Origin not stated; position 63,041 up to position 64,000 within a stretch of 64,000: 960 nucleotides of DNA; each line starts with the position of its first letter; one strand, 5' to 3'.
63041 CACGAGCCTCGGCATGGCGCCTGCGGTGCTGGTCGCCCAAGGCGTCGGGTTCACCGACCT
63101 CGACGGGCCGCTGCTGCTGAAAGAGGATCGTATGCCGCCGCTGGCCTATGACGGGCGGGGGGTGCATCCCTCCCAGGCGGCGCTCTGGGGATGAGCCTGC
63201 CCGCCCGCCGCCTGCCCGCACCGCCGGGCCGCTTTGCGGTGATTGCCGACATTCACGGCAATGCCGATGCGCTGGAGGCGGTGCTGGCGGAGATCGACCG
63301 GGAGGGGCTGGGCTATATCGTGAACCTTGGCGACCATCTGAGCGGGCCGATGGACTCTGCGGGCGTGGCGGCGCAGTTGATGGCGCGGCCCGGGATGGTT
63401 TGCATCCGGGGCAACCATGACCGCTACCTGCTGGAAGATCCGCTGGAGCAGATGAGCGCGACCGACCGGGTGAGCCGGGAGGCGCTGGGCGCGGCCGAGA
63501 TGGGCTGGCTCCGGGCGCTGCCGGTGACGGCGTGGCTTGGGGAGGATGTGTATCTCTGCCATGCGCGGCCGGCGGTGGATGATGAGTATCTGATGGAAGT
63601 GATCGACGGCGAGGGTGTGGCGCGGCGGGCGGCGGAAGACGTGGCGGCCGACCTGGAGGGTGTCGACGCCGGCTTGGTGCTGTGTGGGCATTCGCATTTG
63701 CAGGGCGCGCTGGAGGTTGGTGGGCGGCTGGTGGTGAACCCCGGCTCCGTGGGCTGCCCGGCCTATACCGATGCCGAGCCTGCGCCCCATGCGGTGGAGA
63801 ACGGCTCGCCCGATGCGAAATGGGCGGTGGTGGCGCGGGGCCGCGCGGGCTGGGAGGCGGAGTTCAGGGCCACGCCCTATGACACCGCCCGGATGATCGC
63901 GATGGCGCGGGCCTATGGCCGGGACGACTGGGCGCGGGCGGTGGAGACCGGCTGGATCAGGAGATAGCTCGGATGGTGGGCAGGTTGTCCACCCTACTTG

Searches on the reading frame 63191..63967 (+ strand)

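Call 16: search_protein_families(library=pfam, proteins=[window:63191-63967:+])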
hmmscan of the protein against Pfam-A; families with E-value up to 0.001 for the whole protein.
window:63191-63967:+ (258 aa): 2 families
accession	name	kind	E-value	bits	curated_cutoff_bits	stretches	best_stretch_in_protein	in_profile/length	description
PF12850.12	Metallophos_2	-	4.1e-18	66.3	27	1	15-191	3-139/154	Calcineurin-like phosphoesterase superfamily domain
PF00149.33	Metallophos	-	5.5e-14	53.5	21.5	1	14-169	2-189/191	Calcineurin-like phosphoesterase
